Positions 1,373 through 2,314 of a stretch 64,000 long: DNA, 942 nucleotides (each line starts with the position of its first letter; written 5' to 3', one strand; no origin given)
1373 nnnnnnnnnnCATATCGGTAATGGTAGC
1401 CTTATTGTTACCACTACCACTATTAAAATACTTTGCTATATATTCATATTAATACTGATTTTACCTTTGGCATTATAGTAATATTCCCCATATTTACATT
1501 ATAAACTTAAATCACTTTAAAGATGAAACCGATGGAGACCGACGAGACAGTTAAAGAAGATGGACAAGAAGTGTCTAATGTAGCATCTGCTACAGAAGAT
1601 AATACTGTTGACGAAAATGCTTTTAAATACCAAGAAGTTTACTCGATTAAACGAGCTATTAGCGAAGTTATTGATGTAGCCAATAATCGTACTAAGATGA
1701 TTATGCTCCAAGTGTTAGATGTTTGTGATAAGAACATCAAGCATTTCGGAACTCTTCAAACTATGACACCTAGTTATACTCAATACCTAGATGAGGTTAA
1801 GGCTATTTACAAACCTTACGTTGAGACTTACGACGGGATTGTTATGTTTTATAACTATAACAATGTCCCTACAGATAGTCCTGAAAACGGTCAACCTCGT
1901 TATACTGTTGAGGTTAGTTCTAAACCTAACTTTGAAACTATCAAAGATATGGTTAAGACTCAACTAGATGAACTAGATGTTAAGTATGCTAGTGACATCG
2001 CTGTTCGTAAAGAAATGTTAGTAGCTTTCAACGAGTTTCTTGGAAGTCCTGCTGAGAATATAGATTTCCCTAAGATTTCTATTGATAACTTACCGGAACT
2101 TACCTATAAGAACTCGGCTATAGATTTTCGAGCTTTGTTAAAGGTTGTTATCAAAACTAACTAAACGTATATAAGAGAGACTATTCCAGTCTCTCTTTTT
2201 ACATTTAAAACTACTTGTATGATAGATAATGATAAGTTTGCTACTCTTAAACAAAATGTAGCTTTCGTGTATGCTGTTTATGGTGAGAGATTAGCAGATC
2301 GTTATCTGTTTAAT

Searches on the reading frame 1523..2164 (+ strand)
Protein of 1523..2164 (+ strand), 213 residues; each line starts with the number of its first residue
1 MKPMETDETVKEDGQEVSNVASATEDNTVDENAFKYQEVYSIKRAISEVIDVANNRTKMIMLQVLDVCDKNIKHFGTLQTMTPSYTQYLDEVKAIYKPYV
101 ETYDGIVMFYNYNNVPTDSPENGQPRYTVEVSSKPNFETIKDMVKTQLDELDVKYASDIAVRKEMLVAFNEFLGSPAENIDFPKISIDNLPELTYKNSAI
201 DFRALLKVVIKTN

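Call 19: search_protein_families(library=phrogs, proteins=[window:1523-2164:+], max_evalue=0.001)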
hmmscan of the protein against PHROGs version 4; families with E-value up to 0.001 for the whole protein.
window:1523-2164:+ (213 aa): 0 families

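Call 65: find_encoding_contigs(protein=window:1523-2164:+, flank=10000, max_places=4)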
Protein window:1523-2164:+ (213 aa): 3 contigs read that carry it; 2 places shown.
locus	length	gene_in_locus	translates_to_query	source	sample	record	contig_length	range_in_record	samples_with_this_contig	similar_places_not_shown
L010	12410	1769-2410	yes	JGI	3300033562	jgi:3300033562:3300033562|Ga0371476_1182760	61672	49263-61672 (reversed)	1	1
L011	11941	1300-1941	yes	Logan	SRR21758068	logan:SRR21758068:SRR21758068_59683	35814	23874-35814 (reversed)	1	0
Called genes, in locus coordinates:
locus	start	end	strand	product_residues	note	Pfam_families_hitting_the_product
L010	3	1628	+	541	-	?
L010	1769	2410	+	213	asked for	-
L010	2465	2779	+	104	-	-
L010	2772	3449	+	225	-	PF25702:CrAss_Ring_2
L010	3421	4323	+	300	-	-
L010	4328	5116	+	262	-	PF24228:CrAss_Ring_1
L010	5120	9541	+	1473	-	-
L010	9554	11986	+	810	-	-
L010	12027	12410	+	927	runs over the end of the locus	-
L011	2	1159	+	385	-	?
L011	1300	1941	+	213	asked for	-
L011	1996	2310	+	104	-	-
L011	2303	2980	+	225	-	PF25702:CrAss_Ring_2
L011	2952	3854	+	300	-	-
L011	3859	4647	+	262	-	PF24228:CrAss_Ring_1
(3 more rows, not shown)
